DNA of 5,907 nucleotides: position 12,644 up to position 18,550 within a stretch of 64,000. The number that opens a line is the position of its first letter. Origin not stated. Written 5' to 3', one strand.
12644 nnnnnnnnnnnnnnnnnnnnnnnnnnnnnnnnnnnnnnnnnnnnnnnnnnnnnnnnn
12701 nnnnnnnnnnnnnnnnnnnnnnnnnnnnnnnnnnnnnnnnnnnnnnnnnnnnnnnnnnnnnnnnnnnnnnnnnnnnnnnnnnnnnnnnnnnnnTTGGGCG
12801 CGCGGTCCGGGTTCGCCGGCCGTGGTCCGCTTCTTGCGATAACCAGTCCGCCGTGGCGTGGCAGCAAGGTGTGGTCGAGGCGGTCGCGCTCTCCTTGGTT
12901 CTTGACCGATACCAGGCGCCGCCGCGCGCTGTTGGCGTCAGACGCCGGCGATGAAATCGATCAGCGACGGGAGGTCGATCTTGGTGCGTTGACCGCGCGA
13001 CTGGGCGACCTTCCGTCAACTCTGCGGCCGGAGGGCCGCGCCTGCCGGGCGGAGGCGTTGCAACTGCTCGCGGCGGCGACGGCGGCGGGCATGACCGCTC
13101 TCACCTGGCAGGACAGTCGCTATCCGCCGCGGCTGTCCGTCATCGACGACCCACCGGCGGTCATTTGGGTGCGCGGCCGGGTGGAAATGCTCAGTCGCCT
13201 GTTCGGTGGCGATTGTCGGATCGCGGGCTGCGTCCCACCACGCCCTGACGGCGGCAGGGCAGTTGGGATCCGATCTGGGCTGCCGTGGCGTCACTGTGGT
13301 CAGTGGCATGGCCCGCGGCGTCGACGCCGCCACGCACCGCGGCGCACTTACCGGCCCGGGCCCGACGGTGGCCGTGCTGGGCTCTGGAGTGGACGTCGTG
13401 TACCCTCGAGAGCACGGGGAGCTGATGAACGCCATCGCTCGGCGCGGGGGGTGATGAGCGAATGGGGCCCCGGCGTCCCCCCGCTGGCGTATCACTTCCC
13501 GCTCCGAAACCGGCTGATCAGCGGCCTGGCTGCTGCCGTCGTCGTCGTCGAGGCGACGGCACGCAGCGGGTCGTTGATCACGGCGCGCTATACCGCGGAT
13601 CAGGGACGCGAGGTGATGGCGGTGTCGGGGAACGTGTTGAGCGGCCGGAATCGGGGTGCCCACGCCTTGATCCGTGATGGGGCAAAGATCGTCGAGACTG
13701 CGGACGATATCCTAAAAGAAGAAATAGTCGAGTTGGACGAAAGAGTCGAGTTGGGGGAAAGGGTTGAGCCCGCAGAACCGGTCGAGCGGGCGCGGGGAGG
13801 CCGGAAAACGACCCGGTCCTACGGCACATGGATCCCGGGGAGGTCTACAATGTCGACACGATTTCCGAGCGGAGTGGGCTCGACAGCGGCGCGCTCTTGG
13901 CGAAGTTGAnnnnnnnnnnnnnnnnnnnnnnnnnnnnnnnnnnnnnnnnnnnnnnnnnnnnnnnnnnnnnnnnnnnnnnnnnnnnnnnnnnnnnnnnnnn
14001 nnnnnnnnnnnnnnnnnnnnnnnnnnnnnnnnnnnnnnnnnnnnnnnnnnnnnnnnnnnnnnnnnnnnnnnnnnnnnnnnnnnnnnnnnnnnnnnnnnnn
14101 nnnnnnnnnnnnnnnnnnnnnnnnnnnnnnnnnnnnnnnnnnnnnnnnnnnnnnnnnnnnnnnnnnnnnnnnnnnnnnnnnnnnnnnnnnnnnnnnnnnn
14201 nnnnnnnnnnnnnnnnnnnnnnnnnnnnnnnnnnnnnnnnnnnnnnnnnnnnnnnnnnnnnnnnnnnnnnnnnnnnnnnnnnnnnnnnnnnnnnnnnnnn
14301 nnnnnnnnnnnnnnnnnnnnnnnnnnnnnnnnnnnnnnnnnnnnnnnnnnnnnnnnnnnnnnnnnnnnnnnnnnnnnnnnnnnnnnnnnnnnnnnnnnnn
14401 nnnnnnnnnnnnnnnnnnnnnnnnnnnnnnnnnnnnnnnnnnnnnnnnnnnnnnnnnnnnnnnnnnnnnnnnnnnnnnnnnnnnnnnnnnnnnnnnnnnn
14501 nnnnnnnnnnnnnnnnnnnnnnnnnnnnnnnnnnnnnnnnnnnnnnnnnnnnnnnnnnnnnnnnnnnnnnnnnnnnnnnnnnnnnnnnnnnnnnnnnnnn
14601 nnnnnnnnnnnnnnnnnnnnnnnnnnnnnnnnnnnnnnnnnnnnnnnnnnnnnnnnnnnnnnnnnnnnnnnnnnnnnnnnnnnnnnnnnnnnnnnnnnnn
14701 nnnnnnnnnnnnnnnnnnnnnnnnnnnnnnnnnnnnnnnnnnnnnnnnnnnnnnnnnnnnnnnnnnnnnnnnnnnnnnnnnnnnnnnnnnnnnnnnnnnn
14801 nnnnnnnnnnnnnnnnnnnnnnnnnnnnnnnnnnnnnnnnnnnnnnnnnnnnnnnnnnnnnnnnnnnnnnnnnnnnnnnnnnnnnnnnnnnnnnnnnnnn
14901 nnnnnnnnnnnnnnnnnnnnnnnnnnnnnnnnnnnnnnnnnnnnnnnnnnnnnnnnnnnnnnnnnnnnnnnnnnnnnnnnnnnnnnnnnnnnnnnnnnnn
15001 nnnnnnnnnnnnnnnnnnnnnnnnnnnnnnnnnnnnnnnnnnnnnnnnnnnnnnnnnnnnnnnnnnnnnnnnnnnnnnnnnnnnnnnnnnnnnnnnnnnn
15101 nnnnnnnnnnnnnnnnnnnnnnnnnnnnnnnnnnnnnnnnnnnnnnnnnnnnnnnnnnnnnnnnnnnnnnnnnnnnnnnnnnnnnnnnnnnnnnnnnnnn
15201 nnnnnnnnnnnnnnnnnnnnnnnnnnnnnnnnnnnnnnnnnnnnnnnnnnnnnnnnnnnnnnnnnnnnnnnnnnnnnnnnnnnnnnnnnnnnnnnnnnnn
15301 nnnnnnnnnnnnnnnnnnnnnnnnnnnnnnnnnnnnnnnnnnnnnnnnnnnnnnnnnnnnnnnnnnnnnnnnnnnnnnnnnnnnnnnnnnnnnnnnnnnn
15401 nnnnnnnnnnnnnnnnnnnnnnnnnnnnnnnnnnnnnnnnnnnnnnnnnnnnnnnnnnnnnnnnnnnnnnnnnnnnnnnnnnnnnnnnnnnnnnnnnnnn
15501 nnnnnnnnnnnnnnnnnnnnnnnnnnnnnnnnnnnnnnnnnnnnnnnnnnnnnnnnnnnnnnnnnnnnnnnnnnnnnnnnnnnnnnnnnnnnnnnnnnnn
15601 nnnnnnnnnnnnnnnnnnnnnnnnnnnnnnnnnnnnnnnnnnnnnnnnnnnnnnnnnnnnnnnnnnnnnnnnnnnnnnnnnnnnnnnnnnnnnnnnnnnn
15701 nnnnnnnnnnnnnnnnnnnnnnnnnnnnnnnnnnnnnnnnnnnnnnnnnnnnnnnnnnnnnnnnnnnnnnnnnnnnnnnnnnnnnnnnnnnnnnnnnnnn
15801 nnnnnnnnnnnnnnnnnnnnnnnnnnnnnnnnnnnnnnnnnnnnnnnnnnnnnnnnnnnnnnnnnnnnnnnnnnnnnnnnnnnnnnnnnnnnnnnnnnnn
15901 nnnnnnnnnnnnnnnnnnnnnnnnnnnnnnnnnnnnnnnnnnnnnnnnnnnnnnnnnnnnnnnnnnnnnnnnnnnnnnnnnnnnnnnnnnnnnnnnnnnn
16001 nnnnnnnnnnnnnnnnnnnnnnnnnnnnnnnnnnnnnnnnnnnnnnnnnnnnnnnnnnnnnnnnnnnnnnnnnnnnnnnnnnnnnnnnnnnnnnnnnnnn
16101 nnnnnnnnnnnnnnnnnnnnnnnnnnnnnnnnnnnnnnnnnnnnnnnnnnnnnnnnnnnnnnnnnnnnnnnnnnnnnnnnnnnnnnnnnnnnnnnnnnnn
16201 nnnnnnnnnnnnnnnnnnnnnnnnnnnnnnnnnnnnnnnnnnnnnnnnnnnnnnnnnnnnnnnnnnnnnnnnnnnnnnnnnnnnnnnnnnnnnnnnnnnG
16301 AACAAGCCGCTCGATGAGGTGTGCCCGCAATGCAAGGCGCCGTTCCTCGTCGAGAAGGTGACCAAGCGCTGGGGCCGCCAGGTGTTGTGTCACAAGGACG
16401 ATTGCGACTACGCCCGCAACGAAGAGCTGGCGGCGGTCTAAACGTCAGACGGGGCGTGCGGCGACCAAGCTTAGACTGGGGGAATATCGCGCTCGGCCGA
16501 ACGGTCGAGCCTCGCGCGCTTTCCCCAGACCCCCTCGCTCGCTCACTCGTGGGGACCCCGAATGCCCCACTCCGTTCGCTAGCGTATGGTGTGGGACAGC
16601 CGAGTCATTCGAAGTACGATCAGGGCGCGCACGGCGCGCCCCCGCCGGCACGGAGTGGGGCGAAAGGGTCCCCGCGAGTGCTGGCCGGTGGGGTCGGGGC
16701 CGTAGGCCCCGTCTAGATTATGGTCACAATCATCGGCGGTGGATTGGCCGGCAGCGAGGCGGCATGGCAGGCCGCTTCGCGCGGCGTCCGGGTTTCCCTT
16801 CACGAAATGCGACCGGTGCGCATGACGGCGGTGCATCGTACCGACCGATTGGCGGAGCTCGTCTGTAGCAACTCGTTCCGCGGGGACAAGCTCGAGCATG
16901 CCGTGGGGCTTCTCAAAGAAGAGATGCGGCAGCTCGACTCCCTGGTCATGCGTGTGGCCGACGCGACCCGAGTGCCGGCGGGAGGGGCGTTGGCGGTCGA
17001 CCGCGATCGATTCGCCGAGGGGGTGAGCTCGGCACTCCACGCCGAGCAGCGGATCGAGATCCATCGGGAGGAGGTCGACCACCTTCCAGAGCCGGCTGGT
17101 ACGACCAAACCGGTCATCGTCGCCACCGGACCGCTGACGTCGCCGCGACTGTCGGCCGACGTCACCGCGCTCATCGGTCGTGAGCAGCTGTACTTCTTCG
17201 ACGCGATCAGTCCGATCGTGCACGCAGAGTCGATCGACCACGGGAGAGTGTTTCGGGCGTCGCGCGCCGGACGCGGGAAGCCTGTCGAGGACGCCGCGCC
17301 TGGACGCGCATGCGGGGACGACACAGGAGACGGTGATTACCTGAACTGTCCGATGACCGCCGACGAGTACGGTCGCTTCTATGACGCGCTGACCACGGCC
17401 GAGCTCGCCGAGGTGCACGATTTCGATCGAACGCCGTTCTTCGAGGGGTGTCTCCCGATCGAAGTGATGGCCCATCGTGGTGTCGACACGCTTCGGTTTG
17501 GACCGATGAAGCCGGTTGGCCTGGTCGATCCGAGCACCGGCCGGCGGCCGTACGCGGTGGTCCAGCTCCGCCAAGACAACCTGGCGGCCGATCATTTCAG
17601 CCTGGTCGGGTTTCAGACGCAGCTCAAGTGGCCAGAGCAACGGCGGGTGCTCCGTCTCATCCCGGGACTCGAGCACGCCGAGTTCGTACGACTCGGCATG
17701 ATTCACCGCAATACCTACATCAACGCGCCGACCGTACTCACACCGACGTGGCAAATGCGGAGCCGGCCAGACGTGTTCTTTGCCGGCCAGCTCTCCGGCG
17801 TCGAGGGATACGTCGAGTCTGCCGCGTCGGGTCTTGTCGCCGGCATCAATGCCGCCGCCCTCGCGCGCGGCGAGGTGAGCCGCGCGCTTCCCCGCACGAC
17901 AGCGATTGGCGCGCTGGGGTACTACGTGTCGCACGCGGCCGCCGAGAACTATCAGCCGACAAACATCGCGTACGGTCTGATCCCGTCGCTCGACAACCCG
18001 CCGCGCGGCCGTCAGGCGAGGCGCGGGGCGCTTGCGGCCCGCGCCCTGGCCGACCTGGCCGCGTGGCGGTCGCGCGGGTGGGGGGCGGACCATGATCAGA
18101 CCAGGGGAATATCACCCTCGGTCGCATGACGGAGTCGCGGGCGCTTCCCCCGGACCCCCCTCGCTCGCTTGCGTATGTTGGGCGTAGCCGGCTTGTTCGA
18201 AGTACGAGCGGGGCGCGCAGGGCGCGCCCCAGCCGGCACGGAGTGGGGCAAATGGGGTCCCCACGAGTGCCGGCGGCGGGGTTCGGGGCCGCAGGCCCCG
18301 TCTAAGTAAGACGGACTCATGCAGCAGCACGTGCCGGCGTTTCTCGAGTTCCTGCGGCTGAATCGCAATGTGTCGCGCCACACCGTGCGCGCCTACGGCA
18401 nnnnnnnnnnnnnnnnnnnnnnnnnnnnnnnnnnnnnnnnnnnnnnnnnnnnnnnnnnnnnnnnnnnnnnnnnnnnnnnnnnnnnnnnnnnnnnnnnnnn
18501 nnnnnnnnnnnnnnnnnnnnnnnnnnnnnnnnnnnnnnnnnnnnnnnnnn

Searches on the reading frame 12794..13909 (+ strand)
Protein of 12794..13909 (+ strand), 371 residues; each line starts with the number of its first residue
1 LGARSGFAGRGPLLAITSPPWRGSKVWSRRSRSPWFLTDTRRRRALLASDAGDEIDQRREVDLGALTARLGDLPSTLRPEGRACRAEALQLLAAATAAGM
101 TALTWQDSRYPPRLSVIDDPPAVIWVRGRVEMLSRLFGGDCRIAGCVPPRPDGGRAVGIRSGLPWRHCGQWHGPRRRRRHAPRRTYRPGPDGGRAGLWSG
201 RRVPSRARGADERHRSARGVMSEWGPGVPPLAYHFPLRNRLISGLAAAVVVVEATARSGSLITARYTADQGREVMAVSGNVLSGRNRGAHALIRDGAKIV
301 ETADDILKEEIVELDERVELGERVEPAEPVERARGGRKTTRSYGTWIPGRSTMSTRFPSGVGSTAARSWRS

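Call 73: search_protein_families(library=pfam, proteins=[window:12794-13909:+], max_evalue=0.001)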
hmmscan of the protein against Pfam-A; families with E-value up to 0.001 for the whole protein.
window:12794-13909:+ (371 aa): 1 family
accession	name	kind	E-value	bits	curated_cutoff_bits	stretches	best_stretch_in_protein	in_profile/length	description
PF02481.21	DNA_processg_A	-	4.9e-34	117.8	29.6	2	212-301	121-211/212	DNA recombination-mediator protein A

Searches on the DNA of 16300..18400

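Call 36: search_rna_families(source=window, start=16300, end=18400, threshold=evalue, max_evalue=5)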
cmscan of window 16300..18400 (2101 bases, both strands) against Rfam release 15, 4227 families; matches with E-value up to 5: 1.
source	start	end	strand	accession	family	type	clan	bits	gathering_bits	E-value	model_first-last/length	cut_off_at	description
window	18184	18245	+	RF02945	Corio-PBP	Gene; sRNA;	-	20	63.5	1.4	1-74/74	no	Corio-PBP RNA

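Call 60: search_with_rna_model(model_id=R1, source=window, start=16400, end=16760, filters=off, max_evalue=10, show_alignments=3)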
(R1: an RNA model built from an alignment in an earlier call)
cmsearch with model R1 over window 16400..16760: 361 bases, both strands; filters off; matches with E-value up to 10: 14.
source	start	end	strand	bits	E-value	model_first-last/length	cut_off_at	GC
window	16618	16722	+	90.6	5.5e-18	1-102/102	no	0.75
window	16519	16609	-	27.9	5.5e-06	1-102/102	no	0.64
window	16695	16711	-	4.3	0.18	77-91/102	no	0.88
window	16624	16640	-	3.6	0.25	7-23/102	no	0.94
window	16549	16570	+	1.8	0.54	38-58/102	no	0.73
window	16465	16517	-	0.7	0.91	1-102/102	no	0.66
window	16406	16414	-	-2.3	3.3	80-88/102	no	0.67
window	16655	16675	-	-2.9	4.3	38-58/102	no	0.76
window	16754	16760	+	-3.1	4.8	81-87/102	no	0.86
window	16436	16450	+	-3.6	6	8-22/102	no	0.47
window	16443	16451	-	-4.5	8.8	11-19/102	no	0.67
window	16712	16730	-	-4.5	8.8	1-102/102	no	0.32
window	16503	16511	+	-4.6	9.3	80-88/102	no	0.78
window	16463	16479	+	-4.7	9.6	1-102/102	no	0.53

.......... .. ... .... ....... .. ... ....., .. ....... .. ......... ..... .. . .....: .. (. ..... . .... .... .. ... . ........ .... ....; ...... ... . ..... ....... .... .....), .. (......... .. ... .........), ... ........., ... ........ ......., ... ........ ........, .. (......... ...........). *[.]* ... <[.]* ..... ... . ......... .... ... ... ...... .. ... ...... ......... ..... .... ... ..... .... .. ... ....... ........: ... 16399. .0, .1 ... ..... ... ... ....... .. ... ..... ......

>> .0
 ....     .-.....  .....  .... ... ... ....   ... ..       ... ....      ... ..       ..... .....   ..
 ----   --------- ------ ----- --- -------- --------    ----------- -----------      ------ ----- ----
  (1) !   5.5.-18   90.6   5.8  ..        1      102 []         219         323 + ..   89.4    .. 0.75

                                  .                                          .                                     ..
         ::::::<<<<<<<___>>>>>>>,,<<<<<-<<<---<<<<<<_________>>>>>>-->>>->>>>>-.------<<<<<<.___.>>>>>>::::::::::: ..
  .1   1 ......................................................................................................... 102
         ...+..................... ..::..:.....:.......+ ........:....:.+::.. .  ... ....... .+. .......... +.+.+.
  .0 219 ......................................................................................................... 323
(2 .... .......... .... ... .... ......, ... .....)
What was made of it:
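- The covariance model finds Y on both strands of B1 (call 60).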
